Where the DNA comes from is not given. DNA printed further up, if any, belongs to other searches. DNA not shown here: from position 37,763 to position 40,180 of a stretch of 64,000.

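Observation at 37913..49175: Two paralogous >600-aa membrane proteins in opposite orientation with a shared N-terminal motif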

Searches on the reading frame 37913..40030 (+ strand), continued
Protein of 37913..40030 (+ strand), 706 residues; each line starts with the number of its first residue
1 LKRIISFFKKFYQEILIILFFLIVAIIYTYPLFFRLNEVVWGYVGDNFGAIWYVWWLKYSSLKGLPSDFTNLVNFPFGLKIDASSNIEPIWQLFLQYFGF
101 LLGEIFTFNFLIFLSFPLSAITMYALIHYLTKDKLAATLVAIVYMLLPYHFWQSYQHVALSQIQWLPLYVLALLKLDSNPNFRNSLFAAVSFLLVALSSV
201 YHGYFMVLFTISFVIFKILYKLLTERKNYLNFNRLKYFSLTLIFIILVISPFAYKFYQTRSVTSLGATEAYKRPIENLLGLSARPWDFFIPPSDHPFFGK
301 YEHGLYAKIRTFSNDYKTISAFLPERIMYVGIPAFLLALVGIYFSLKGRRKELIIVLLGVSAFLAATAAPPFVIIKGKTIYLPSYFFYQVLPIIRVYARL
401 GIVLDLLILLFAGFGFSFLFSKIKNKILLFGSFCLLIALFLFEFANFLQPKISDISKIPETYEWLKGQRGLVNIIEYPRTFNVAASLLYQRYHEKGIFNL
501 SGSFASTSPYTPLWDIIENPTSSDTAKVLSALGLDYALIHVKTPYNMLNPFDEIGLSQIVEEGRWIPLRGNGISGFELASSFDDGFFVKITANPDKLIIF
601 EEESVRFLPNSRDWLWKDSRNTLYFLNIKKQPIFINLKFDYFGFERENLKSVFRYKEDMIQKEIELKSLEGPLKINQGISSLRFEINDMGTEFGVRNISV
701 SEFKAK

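Call 81: find_encoding_contigs(protein=P0010, flank=6000, max_places=1)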
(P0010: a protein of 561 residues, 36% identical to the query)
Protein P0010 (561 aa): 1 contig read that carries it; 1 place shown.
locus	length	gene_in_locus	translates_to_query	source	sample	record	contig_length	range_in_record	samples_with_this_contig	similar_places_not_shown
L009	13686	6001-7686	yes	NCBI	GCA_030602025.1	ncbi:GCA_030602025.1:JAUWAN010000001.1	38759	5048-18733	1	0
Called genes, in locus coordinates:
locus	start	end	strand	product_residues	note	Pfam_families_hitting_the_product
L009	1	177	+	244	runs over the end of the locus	PF13489:Methyltransf_23, PF05175:MTS (weak), PF01209:Ubie_methyltran (weak), PF08241:Methyltransf_11, PF08242:Methyltransf_12, PF13649:Methyltransf_25, PF13847:Methyltransf_31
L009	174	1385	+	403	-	PF20706:GT4-conflict (weak), PF00534:Glycos_transf_1, PF13692:Glyco_trans_1_4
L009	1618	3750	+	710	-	PF11847:GT-C_AftD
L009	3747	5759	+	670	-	PF11847:GT-C_AftD (faint)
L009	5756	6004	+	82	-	-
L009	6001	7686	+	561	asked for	PF09586:YfhO (weak)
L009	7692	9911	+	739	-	PF09586:YfhO, PF10131:PTPS_related (weak), PF09586:YfhO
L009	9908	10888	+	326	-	PF00288:GHMP_kinases_N, PF08544:GHMP_kinases_C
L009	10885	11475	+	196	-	PF13580:SIS_2, PF01380:SIS (weak)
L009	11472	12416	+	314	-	PF01073:3Beta_HSD, PF01370:Epimerase, PF02719:Polysacc_synt_2, PF04321:RmlD_sub_bind, PF13460:NAD_binding_10 (weak), PF16363:GDP_Man_Dehyd, PF07993:NAD_binding_4 (weak)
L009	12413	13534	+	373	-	PF01073:3Beta_HSD, PF01370:Epimerase, PF02719:Polysacc_synt_2, PF05368:NmrA (weak), PF07993:NAD_binding_4, PF16363:GDP_Man_Dehyd, PF01370:Epimerase, PF16363:GDP_Man_Dehyd, +1 more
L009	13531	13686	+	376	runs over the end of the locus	PF13439:Glyco_transf_4, PF20706:GT4-conflict, PF00534:Glycos_transf_1, PF13692:Glyco_trans_1_4, PF13524:Glyco_trans_1_2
